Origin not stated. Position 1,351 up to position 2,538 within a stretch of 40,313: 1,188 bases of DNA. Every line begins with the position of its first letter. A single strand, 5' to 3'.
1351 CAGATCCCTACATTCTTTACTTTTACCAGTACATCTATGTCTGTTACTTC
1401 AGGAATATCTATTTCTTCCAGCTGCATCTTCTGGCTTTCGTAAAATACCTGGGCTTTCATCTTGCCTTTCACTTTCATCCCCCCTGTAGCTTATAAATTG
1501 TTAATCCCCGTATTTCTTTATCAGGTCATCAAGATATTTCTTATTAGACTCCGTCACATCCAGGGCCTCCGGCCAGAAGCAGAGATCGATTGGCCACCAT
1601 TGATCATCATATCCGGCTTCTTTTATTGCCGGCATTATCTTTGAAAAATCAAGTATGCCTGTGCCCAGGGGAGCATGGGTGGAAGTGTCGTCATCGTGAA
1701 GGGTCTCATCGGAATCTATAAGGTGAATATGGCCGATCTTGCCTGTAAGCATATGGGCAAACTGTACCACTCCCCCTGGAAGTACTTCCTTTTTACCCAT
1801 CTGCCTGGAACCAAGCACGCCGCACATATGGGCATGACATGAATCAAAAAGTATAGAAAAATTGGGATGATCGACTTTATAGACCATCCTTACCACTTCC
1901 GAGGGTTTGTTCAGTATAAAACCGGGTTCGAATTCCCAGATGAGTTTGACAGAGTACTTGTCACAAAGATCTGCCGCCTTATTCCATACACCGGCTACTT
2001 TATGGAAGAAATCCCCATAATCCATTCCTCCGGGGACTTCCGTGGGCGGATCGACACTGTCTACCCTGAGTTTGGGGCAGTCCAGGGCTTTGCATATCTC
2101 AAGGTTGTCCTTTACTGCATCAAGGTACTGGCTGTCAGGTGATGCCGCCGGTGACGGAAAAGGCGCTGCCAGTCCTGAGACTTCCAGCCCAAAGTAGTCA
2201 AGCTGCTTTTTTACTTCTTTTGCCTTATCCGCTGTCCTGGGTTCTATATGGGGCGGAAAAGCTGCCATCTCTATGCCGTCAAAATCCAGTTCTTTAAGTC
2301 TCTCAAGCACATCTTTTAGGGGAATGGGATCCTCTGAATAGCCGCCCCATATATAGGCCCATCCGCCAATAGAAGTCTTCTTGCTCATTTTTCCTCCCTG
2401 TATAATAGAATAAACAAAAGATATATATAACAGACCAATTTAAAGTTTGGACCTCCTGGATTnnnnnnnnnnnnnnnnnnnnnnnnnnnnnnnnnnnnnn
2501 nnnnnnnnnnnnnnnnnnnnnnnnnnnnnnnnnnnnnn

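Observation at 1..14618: Redox-heavy sugar locus: four xylose-isomerase-like TIM barrels, three unrelated oxidoreductases and a cupin around an ABC importer, with no glycosidase, kinase, aldolase or regulator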

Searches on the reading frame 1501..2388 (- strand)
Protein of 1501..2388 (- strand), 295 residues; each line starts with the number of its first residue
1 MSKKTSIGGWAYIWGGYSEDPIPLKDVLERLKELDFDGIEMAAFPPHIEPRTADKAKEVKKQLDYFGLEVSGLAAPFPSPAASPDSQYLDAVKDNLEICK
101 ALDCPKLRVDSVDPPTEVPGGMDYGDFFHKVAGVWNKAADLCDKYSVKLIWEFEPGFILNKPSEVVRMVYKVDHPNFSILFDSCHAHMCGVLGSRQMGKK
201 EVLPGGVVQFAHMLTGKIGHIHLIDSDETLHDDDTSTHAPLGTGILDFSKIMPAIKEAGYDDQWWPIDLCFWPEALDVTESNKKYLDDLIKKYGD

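Call 6: search_protein_families(library=pfam, proteins=[window:1501-2388:-])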
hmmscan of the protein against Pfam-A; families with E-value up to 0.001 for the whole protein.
window:1501-2388:- (295 aa): 1 family
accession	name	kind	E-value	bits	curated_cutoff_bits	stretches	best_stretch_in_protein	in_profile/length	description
PF01261.30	AP_endonuc_2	-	3.8e-34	118.9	31.1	1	28-262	1-223/249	Xylose isomerase-like TIM barrel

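Call 7: search_protein_families(library=ncbifam, proteins=[window:1501-2388:-], max_evalue=0.01)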
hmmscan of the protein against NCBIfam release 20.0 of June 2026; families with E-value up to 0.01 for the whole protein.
window:1501-2388:- (295 aa): 7 families
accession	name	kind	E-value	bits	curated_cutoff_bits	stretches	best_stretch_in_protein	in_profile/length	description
TIGR03234.1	OH-pyruv-isom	equivalog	9.7e-06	25.1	353.45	1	23-262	15-234/254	hydroxypyruvate isomerase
TIGR04379.1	myo_inos_iolE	equivalog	1.5e-05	24.7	290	1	22-190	23-190/290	myo-inosose-2 dehydratase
NF041099.2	keto_glucon_epim_IolO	equivalog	5.8e-05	22.5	300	0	138-262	137-240/269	5-keto-L-gluconate epimerase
NF007360.0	PRK09856.1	equivalog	0.00043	19.9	305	1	89-262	89-242/276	fructoselysine 3-epimerase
NF051856.1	PsicseEpim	equivalog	0.0011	18.8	300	0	29-186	23-187/287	D-psicose 3-epimerase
NF002198.0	PRK01060.1-3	equivalog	0.0055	16.4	244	1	167-259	149-229/253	deoxyribonuclease IV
NF043033.1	OxoTetrIsom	equivalog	0.0064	16.3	325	0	89-188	84-180/251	2-oxo-tetronate isomerase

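Call 14: search_solved_structures(query=window:1504-2388:-, max_evalue=0.01)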
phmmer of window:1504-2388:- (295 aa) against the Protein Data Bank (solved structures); distinct sequences matched with E-value up to 0.01: 3.
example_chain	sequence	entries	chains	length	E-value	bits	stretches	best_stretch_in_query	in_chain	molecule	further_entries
7x7w_A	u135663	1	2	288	8e-05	25.4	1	20-187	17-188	D-PSICOSE 3-EPIMERASE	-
3wqo_A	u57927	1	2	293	0.00014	24.6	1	26-263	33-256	Uncharacterized protein MJ1311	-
8bvk_A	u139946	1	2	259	0.0042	19.7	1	208-269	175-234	Xylose isomerase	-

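Call 62: find_related_loci(query=window:1504-2388:-, collection=metagenome_contigs, flank=10000)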
Query window:1504-2388:- (295 aa) in metagenome_contigs; peptide patterns used: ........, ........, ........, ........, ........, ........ (x = any residue, [..] = any of these).
493 stretches matched a pattern; 204 encode a relative of the query (tblastn E <= 1e-3); the best 80 are kept; 80 distinct loci.
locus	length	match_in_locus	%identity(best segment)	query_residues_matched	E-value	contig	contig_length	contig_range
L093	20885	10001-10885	100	1-295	0e+0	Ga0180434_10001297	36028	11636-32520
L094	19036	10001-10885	91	1-295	0e+0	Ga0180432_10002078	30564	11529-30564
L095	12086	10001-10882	84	1-294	8e-171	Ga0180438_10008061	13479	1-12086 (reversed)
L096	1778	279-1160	83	1-294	0e+0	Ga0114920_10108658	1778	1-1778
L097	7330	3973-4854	80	1-294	1e-164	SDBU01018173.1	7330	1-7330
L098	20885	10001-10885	79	1-295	1e-163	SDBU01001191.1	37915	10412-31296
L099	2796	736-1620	79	1-295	2e-172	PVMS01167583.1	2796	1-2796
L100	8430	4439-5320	78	1-294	3e-160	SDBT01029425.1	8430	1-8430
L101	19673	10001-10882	78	1-294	2e-159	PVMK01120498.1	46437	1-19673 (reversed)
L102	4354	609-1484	78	3-294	4e-162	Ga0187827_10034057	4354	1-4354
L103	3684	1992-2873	77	1-294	3e-162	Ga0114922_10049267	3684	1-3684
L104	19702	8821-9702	76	1-294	2e-154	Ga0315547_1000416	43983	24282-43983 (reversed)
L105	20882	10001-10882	77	1-294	4e-154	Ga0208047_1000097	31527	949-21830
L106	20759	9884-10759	75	3-294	2e-153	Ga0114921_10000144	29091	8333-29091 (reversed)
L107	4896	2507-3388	75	1-294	8e-156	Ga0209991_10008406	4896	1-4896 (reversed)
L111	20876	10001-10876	76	3-294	4e-152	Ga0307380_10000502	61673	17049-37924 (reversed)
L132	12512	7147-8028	72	1-294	5e-145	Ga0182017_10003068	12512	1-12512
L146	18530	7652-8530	70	3-295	2e-142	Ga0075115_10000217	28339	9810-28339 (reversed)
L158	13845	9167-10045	66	3-295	2e-136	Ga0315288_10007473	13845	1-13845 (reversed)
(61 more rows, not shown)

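Call 69: find_homologous_proteins(query=window:1504-2388:-, max_evalue=0.00001)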
Query window:1504-2388:- (295 aa): 2106 proteins with E <= 0.00001 among 2984 candidates; the best 120 are listed.
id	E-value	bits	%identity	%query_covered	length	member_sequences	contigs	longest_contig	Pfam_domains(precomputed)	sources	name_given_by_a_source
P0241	3.4e-201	685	99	100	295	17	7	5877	PF01261.31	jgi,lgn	jgi:sugar phosphate isomerase/epimerase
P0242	9.7e-173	592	83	100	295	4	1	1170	PF01261.31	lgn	-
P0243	8.8e-172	589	84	100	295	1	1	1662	PF01261.31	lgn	-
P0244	3.7e-170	583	83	100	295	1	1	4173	PF01261.31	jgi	jgi:sugar phosphate isomerase/epimerase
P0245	5.1e-168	576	81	100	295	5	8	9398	PF01261.31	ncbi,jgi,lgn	jgi:sugar phosphate isomerase/epimerase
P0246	7.7e-163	559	79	100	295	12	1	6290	PF01261.31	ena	-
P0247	2.0e-162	558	79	100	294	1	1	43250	PF01261.31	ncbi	ncbi:MAG: sugar phosphate isomerase/epimerase family protein [Actinomycetota bacterium]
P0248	3.7e-160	551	77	100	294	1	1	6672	PF01261.31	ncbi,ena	-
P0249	1.2e-159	549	77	100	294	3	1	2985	PF01261.31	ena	-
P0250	5.9e-159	547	78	100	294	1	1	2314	PF01261.31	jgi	-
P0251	1.2e-158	546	76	100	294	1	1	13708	PF01261.31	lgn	-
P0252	1.7e-158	545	78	100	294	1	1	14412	PF01261.31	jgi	-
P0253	2.9e-158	544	77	100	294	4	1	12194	PF01261.31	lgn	-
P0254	3.3e-158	544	77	100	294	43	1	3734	PF01261.31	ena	-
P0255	8.5e-158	543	77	100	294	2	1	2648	PF01261.31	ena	-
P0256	9.8e-158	543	77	100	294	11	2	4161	PF01261.31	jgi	jgi:sugar phosphate isomerase/epimerase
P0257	1.1e-157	542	78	100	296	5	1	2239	PF01261.31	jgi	jgi:sugar phosphate isomerase/epimerase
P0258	1.5e-157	542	77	100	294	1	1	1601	PF01261.31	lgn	-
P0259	1.6e-157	542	77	99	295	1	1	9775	PF01261.31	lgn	-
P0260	3.7e-157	541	77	100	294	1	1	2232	PF01261.31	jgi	-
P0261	3.9e-157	541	77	100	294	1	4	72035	PF01261.31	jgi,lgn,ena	-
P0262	2.4e-156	538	77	100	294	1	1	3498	PF01261.31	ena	-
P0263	1.1e-155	536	76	100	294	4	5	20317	PF01261.31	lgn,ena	-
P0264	2.0e-155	535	77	100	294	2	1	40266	PF01261.31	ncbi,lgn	-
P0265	2.9e-155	535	77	100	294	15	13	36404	PF01261.31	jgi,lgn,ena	-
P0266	2.9e-155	534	77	100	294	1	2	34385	PF01261.31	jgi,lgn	-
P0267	3.4e-155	534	77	100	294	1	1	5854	PF01261.31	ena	-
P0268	4.0e-155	534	76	99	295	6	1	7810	PF01261.31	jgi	-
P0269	1.2e-154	532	77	100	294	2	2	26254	PF01261.31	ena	-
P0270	1.2e-154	532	76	100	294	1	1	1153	PF01261.31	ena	-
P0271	2.7e-154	531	74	100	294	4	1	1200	PF01261.31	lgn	-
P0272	5.0e-154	530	75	100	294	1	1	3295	PF01261.31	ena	-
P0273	6.0e-154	530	76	100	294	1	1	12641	PF01261.31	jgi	jgi:sugar phosphate isomerase/epimerase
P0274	1.1e-153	529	77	100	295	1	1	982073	PF01261.31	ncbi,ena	-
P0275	1.6e-153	529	76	100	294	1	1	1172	PF01261.31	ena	-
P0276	1.9e-153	528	75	100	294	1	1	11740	PF01261.31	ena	-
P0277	2.1e-153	528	75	100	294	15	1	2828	PF01261.31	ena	-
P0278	2.2e-153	528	75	100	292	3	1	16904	PF01261.31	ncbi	-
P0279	2.4e-153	528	76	99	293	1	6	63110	PF01261.31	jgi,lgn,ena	-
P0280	3.8e-153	528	75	100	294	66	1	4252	PF01261.31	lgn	-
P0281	9.1e-153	526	75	100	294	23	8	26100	PF01261.31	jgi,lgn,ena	-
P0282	2.1e-152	525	74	100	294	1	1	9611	PF01261.31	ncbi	-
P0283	2.3e-152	525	74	100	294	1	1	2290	PF01261.31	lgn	-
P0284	2.4e-152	525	74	100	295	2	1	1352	PF01261.31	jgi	jgi:sugar phosphate isomerase/epimerase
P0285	3.4e-152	524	75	100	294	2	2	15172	PF01261.31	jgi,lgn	-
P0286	5.4e-152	524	75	100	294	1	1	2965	PF01261.31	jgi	-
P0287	8.1e-152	523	75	100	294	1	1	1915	PF01261.31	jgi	-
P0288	8.2e-152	523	76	100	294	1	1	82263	PF01261.31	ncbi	-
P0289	1.1e-151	523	74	100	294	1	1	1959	PF01261.31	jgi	-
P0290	1.1e-151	523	75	100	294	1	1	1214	PF01261.31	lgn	-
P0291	1.8e-151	522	73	100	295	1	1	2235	PF01261.31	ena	-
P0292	3.2e-151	521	73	100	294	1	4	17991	PF01261.31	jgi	-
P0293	4.3e-151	521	74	100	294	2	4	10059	PF01261.31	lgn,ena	-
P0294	4.3e-151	521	74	100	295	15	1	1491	PF01261.31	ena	-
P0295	1.5e-150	519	73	100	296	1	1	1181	PF01261.31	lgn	-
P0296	1.8e-150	519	74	100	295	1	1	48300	PF01261.31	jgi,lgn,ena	-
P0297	2.0e-150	519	73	100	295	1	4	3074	PF01261.31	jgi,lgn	jgi:sugar phosphate isomerase/epimerase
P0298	2.4e-150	518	73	100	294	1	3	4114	PF01261.31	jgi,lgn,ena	-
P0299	2.7e-150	518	75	100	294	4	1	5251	PF01261.31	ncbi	-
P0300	2.8e-150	518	73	100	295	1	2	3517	PF01261.31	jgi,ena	jgi:sugar phosphate isomerase/epimerase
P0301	7.2e-150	517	73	100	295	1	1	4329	PF01261.31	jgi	jgi:sugar phosphate isomerase/epimerase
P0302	7.7e-150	517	74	100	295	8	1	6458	PF01261.31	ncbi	-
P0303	5.0e-149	514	73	100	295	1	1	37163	PF01261.31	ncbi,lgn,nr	ncbi:MAG: sugar phosphate isomerase/epimerase [Spirochaetales bacterium]|nr:sugar phosphate isomeras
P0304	7.0e-149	514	73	100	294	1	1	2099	PF01261.31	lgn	-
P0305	1.2e-148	513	73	100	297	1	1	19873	PF01261.31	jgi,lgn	jgi:sugar phosphate isomerase/epimerase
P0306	2.6e-148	512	72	100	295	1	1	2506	PF01261.31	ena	-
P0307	3.0e-148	511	73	100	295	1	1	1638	PF01261.31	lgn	-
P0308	6.1e-148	510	72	100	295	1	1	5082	PF01261.31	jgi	jgi:sugar phosphate isomerase/epimerase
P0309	8.4e-148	510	73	100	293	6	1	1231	PF01261.31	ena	-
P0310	1.1e-147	510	71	99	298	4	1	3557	PF01261.31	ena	-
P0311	1.4e-147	509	74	97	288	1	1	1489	PF01261.31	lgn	-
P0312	2.1e-147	509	72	99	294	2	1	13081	PF01261.31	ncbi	-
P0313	2.4e-147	508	73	100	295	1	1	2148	PF01261.31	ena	-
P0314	3.6e-147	508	72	100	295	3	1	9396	PF01261.31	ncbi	-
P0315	5.1e-147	507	72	100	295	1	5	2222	PF01261.31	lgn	-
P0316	5.3e-147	507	72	99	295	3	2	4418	PF01261.31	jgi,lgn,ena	-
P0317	5.7e-147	507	72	100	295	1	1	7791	PF01261.31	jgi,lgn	-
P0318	6.9e-147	507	72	100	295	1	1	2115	PF01261.31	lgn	-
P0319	8.5e-147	507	72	100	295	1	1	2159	PF01261.31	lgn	-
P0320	1.5e-146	506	74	99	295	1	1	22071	PF01261.31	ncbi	-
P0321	1.7e-146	506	72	100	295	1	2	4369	PF01261.31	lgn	-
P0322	2.3e-146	505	72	100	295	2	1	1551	PF01261.31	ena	-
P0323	2.6e-146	505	72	100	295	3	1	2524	PF01261.31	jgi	jgi:sugar phosphate isomerase/epimerase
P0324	4.2e-146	504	71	100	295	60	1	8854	PF01261.31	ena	-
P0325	4.3e-146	504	71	100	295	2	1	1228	PF01261.31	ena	-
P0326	4.6e-146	504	71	100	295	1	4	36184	PF01261.31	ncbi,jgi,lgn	-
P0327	5.2e-146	504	73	99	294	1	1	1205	PF01261.31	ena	-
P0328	8.7e-146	503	73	99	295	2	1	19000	PF01261.31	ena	-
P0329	1.5e-145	503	71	100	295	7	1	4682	PF01261.31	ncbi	-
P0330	2.4e-145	502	73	100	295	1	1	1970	PF01261.31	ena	-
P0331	3.8e-145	501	71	100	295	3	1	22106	PF01261.31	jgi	-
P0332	3.9e-145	501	71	100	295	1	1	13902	PF01261.31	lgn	-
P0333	4.3e-145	501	72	100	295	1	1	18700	PF01261.31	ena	-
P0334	9.1e-145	500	72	100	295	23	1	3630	PF01261.31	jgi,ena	-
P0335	1.2e-144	500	72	99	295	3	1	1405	PF01261.31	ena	-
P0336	1.3e-144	499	74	94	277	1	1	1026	PF01261.31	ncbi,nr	ncbi:MAG: sugar phosphate isomerase/epimerase, partial [bacterium]|nr:sugar phosphate isomerase/epim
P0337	2.2e-144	499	71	99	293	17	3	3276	PF01261.31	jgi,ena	jgi:sugar phosphate isomerase/epimerase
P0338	5.0e-144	498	72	99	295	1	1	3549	PF01261.31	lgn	-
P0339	1.0e-143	497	73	99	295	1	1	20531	PF01261.31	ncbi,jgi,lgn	-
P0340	1.9e-143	496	71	100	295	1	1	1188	PF01261.31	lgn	-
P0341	2.1e-143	496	71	100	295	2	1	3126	PF01261.31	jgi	-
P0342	3.5e-143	495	70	99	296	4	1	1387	PF01261.31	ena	-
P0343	4.2e-143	495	71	99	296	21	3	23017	PF01261.31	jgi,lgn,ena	-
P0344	4.6e-143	494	70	99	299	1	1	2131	PF01261.31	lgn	-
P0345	4.7e-143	494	70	99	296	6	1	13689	PF01261.31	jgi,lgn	jgi:sugar phosphate isomerase/epimerase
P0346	5.7e-143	494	70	100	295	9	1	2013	PF01261.31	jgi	jgi:sugar phosphate isomerase/epimerase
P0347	1.1e-142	493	70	99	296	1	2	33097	PF01261.31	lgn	-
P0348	1.2e-142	493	70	100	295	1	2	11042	PF01261.31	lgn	-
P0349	2.2e-142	492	70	99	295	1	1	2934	PF01261.31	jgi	jgi:sugar phosphate isomerase/epimerase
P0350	3.0e-142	492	70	100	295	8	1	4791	PF01261.31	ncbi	-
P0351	3.6e-142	492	70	99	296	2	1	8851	PF01261.31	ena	-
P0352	3.6e-142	491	71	99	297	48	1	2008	PF01261.31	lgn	-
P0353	4.1e-142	491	70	100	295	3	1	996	PF01261.31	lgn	-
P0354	7.3e-142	490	70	99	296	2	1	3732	PF01261.31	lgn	-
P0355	7.5e-142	490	69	100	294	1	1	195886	PF01261.31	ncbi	-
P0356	8.1e-142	490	71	99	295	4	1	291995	PF01261.31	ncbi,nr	ncbi:MAG: sugar phosphate isomerase/epimerase [Spirochaetales bacterium]|nr:sugar phosphate isomeras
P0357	1.2e-141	490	70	100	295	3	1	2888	PF01261.31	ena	-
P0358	1.6e-141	489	69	99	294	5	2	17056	PF01261.31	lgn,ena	-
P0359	1.9e-141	489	70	100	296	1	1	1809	PF01261.31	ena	-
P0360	2.9e-141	488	70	100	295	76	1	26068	PF01261.31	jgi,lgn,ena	-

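Call 78: predict_structure(alignment_id=A2)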
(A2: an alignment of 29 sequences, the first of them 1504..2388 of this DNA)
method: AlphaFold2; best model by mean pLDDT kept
length: 295 residues; sequences in the alignment: 29
mean_pLDDT: 86.5   pTM: 0.88
mean pLDDT of the five models: 86.5, 86.2, 85.6, 82.5, 81.6
residues with pLDDT >= 90: 161; 70-90: 96; 50-70: 33; < 50: 5
segments of 3 or more residues with pLDDT < 50: 232-235
pLDDT, mean of each block of 10 residues (from residue 1): 85 61 90 96 86 96 97 91 94 97 94 74 88 96 97 78 88 95 82 65 75 94 80 61 90 94 89 83 95 89
secondary structure, 60 per line:
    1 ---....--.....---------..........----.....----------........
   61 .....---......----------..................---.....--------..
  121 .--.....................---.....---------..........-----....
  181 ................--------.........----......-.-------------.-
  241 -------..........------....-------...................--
elements in order: E4-7 H10-14 H24-33 E38-42 H53-65 E69-74 H85-102 E106-110 H124-144 E148-152 H162-171 E177-182 H183-196 H205-213 E218-223 H248-257 E264-267 H275-293

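Call 80: fold_search(model_id=the predicted structure, library=pdb)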
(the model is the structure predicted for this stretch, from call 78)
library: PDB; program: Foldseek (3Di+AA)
matches with E <= 10: 1938; with E <= 0.001: 560
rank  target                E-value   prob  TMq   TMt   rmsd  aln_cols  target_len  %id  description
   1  1i60                  9.5e-15  1.00  0.72  0.76   3.9       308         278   19  Structural genomics, IOLI protein (released 2002-03-13)
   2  2zds_A                1.1e-14  1.00  0.70  0.65   4.8       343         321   15  Crystal Structure of SCO6571 from Streptomyces coelicolor A3(2) (released 2008-12-02)
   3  3vnk_A                1.4e-14  1.00  0.65  0.66   5.8       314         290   18  Crystal structures of D-Psicose 3-epimerase with D-fructose from Clostridium cellulolyticum H10 (released 2012-08-01)
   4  4pgl_B                1.8e-14  1.00  0.73  0.74   3.8       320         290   20  Crystal structure of engineered D-tagatose 3-epimerase PcDTE-ILS6 (released 2014-10-22)
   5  7x7w_A                2.5e-14  1.00  0.70  0.71   4.6       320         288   18  The X-ray Crystallographic Structure of D-Psicose 3-epimerase from Clostridia bacterium (released 2022-09-07)
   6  4pgl_A                3.0e-14  1.00  0.73  0.72   3.9       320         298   20  Crystal structure of engineered D-tagatose 3-epimerase PcDTE-ILS6 (released 2014-10-22)
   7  2zds_B                3.2e-14  1.00  0.70  0.65   4.7       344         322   14  Crystal Structure of SCO6571 from Streptomyces coelicolor A3(2) (released 2008-12-02)
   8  4q7i_A                3.6e-14  1.00  0.72  0.72   3.9       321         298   19  Crystal structure of engineered thermostable D-tagatose 3-epimerase PcDTE-Var8 (released 2014-10-22)
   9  4q7i_B                3.8e-14  1.00  0.72  0.73   4.0       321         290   19  Crystal structure of engineered thermostable D-tagatose 3-epimerase PcDTE-Var8 (released 2014-10-22)
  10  8xiv                  5.1e-14  1.00  0.69  0.70   5.0       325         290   14  Production of D-psicose (released 2024-12-25)
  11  3dx5                  5.4e-14  1.00  0.71  0.76   4.4       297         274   14  Crystal structure of the probable 3-DHS dehydratase AsbF involved in the petrobactin synthesis from Bacillus anthracis (released 2008-09-02)
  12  3vnj_A                6.8e-14  1.00  0.67  0.68   5.7       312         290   18  Crystal structures of D-Psicose 3-epimerase with D-psicose from Clostridium cellulolyticum H10 (released 2012-08-01)
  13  4xsl_D                1.0e-13  1.00  0.73  0.74   4.0       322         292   19  Crystal strcutre of D-tagatose 3-epimerase C66S from Pseudomonas cichorii in complex with glycerol (released 2016-01-27)
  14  4pfh_B                1.1e-13  1.00  0.71  0.71   4.2       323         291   18  Crystal structure of engineered D-tagatose 3-epimerase PcDTE-IDF8 (released 2014-10-22)
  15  8xix                  1.1e-13  1.00  0.69  0.70   4.5       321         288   16  KeDt3e within Co (released 2024-12-25)
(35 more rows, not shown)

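Call 84: search_protein_families(library=pfam, proteins=[L111:14537-16054:+, L146:10782-11687:+, L158:196-1623:-, L132:257-1096:+], max_evalue=0.00001)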
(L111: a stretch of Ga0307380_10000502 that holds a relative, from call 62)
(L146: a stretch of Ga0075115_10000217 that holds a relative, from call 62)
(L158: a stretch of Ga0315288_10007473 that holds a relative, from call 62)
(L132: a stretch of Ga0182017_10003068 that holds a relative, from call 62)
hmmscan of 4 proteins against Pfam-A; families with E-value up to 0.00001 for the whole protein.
L111:14537-16054:+ (505 aa): 3 families
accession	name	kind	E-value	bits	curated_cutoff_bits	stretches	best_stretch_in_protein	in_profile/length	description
PF00370.27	FGGY_N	-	3.1e-60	204.2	28.8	1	3-244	2-245/245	FGGY family of carbohydrate kinases, N-terminal domain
PF02782.22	FGGY_C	-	7.1e-28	98.2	27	1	256-449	4-197/198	FGGY family of carbohydrate kinases, C-terminal domain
PF01869.26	BcrAD_BadFG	-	4.3e-06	26.9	31.5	0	4-36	1-33/271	BadF/BadG/BcrA/BcrD ATPase family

L146:10782-11687:+ (301 aa): 1 family
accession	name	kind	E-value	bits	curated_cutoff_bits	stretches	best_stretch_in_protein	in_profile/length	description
PF01116.26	F_bP_aldolase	-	3.2e-61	207.7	25.5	1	5-271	4-248/277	Fructose-bisphosphate aldolase class-II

L158:196-1623:- (475 aa): 1 family
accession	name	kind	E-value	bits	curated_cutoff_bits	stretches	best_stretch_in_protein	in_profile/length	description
PF02952.23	Fucose_iso_C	-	8.2e-16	58.4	29.3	1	339-466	1-140/143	L-fucose isomerase, C-terminal domain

L132:257-1096:+ (279 aa): 1 family
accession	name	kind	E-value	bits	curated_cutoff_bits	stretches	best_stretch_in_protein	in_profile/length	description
PF01261.30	AP_endonuc_2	-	7.3e-29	101.6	31.1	1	23-276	2-247/249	Xylose isomerase-like TIM barrel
